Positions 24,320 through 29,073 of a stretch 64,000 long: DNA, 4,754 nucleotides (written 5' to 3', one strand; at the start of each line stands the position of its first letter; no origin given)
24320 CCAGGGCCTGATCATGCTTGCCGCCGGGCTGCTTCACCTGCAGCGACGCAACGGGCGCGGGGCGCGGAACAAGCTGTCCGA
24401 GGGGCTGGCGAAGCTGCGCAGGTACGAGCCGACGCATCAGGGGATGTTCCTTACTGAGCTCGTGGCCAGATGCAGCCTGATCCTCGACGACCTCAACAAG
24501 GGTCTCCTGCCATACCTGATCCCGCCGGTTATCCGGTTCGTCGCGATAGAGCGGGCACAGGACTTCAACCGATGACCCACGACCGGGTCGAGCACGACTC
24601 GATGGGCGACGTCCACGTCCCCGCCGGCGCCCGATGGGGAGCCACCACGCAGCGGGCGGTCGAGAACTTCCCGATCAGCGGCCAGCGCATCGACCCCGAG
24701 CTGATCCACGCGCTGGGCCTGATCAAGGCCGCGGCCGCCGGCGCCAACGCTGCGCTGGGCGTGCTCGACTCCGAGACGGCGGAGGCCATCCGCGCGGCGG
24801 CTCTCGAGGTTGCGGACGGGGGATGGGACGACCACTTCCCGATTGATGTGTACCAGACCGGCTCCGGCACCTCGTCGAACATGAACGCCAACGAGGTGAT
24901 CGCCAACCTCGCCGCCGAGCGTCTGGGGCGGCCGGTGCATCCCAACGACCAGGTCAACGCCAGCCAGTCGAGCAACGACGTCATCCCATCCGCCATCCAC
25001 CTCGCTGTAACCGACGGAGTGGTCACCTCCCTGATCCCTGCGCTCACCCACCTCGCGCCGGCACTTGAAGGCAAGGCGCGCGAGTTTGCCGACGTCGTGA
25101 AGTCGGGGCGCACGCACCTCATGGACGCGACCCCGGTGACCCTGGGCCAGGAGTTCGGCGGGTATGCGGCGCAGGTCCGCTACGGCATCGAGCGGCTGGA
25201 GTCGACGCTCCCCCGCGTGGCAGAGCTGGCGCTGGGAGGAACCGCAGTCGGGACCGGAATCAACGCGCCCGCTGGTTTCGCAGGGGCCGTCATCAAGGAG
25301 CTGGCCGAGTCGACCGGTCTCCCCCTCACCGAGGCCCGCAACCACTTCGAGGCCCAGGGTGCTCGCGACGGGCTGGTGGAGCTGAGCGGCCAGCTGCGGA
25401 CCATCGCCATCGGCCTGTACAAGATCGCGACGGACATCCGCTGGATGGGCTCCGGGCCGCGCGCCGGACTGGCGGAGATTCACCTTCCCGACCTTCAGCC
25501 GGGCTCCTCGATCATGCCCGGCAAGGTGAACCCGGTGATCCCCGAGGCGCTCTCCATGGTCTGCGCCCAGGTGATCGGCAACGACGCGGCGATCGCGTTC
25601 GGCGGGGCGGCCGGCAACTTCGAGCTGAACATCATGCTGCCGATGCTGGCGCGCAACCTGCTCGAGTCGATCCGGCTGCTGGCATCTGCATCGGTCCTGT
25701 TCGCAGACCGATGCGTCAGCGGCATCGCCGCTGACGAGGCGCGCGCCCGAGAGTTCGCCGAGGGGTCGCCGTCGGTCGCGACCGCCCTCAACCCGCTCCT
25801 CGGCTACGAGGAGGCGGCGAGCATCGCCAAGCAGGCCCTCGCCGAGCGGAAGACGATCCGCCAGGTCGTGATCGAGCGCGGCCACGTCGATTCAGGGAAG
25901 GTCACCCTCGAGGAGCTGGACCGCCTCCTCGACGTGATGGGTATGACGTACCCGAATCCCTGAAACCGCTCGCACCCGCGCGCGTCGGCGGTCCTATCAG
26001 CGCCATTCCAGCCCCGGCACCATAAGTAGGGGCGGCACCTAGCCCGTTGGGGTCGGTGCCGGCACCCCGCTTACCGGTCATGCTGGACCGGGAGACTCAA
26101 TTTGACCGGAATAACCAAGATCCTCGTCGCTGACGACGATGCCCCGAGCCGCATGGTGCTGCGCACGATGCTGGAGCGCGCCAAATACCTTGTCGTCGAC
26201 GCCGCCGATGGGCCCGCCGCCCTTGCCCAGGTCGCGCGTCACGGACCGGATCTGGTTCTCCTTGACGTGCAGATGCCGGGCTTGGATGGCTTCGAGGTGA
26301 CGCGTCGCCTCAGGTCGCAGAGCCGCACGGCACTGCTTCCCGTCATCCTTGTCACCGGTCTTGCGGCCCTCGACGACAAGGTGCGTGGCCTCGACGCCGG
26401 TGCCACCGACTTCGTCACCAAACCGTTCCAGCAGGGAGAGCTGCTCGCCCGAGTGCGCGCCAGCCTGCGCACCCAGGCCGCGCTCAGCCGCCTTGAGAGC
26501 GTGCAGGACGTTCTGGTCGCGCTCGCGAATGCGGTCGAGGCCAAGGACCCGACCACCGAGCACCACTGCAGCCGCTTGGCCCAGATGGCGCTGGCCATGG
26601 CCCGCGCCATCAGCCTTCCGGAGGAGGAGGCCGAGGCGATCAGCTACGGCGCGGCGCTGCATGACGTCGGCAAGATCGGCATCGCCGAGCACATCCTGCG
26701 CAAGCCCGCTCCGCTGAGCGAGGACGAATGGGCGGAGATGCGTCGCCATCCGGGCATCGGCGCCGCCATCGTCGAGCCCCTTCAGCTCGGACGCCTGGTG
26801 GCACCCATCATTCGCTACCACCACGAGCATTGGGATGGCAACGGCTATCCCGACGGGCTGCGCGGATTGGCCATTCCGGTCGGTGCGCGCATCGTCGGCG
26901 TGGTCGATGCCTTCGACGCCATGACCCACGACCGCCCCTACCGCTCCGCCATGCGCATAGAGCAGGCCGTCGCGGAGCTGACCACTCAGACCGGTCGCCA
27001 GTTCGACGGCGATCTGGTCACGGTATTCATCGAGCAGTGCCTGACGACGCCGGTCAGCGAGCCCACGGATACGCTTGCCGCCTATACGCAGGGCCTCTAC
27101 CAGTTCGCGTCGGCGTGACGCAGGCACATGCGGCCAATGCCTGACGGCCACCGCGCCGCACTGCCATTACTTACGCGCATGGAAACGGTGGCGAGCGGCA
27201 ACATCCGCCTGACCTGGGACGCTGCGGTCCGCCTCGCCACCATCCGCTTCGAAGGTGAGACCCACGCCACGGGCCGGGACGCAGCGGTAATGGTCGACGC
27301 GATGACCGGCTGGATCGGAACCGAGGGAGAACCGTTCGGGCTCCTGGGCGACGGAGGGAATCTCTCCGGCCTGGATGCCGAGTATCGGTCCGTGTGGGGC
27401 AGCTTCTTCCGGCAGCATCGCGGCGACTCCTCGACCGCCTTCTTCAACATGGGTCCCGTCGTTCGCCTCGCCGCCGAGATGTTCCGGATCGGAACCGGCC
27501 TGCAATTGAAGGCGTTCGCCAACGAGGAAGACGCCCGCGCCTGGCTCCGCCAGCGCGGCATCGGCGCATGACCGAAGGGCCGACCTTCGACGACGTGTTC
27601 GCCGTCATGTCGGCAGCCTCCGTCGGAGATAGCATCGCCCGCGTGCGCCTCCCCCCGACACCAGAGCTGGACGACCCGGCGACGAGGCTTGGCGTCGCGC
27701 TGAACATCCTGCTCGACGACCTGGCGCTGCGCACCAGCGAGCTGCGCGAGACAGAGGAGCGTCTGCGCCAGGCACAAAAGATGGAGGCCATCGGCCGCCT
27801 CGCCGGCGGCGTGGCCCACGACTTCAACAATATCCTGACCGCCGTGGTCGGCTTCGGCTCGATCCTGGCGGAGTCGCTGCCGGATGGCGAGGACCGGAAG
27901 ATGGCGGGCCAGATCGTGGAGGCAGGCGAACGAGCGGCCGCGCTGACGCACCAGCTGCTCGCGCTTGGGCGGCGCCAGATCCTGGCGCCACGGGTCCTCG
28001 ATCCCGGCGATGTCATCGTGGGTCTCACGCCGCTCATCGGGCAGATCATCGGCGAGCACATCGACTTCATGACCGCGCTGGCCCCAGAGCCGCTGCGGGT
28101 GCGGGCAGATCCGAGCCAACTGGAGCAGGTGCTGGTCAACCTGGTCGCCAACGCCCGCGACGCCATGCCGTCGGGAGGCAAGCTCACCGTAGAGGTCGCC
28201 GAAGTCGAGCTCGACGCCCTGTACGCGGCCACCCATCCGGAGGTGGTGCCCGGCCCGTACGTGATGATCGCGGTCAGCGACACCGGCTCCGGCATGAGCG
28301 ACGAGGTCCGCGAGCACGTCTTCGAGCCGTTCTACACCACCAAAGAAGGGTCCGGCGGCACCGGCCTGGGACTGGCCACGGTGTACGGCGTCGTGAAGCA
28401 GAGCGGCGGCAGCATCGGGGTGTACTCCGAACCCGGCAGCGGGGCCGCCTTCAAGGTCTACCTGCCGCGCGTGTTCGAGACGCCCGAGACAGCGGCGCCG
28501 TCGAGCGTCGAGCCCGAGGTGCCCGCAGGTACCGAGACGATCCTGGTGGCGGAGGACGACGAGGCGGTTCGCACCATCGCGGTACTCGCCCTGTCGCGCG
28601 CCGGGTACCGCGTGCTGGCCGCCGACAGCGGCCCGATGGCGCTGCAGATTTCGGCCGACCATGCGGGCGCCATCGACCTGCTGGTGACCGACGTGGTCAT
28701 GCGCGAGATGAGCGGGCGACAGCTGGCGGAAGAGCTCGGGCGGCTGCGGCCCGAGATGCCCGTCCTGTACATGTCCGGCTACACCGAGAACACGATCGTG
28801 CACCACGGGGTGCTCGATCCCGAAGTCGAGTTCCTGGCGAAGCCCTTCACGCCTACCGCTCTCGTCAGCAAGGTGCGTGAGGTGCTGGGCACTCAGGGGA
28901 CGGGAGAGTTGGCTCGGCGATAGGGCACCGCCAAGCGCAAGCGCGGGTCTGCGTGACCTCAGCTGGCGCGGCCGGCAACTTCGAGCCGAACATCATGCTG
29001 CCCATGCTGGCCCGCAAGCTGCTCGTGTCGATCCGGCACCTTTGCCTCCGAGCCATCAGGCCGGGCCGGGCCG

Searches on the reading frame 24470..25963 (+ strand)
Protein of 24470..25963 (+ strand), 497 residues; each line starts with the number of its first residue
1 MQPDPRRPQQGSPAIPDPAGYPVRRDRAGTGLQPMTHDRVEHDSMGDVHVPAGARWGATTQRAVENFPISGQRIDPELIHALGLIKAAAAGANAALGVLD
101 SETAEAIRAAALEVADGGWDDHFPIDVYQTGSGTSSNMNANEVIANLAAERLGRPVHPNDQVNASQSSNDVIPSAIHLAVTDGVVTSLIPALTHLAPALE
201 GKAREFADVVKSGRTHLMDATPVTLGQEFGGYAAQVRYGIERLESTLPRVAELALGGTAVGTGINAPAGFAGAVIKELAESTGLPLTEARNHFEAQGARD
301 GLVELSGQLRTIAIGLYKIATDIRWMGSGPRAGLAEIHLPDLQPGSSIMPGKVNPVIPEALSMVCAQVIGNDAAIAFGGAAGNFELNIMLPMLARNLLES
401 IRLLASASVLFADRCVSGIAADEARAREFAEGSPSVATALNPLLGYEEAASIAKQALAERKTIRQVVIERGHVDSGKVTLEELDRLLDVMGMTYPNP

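Call 60: search_protein_families(library=pfam, proteins=[window:24470-25963:+], max_evalue=0.001)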
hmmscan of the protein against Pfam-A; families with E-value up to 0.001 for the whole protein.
window:24470-25963:+ (497 aa): 2 families
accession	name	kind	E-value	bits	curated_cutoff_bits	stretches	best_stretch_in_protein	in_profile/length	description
PF00206.25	Lyase_1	-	6.8e-99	331.6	27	1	46-370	1-312/312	Lyase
PF10415.14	FumaraseC_C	-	8.2e-18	65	32.5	1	437-493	2-53/54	Fumarase C C-terminus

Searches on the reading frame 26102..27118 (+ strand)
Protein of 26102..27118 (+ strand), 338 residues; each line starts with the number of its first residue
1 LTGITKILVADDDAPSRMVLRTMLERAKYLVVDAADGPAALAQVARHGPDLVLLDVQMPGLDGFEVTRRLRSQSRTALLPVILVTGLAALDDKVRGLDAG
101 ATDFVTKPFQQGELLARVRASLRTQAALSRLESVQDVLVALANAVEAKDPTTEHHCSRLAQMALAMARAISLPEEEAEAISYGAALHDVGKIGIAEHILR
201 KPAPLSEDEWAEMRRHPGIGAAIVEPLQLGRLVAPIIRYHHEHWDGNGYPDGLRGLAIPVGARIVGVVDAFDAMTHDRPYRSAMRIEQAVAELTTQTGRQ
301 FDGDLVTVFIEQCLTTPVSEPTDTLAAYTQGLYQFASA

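Call 60: search_protein_families(library=pfam, proteins=[window:26102-27118:+], max_evalue=0.001)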
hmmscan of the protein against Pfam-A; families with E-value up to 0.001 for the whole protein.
window:26102-27118:+ (338 aa): 3 families
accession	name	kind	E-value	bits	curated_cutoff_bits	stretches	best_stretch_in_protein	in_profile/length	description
PF13487.12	HD_5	-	6.4e-35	120.8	27.2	1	141-305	3-170/170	HD domain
PF00072.30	Response_reg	-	1.9e-30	105.7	30.2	1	7-119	1-111/111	Response regulator receiver domain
PF01966.28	HD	-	8e-18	65.3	22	1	154-274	3-116/116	HD domain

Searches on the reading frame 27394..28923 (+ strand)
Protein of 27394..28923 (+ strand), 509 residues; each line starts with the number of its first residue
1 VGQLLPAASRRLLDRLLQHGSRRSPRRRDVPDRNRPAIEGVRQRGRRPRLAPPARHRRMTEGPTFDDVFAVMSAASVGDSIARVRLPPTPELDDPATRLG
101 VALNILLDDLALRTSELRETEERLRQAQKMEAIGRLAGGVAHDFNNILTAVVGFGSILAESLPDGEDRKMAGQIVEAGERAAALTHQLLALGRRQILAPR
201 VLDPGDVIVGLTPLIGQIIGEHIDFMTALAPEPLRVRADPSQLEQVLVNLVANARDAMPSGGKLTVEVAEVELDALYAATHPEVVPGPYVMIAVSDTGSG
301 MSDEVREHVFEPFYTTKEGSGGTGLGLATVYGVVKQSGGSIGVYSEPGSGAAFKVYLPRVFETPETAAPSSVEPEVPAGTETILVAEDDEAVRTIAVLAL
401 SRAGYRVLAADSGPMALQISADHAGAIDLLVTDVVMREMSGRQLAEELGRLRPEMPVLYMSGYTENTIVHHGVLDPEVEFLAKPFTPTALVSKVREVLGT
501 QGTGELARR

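Call 60: search_protein_families(library=pfam, proteins=[window:27394-28923:+], max_evalue=0.001)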
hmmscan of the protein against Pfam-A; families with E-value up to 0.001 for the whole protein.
window:27394-28923:+ (509 aa): 3 families
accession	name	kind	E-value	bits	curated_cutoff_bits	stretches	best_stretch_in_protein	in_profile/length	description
PF02518.31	HATPase_c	-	5.8e-23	81.9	26.4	1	239-359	2-109/111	Histidine kinase-, DNA gyrase B-, and HSP90-like ATPase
PF00072.30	Response_reg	-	2.4e-17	63.6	30.2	1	383-495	1-111/111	Response regulator receiver domain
PF00512.31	HisKA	-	1.2e-08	35.4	26.9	1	134-194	3-63/66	His Kinase A (phospho-acceptor) domain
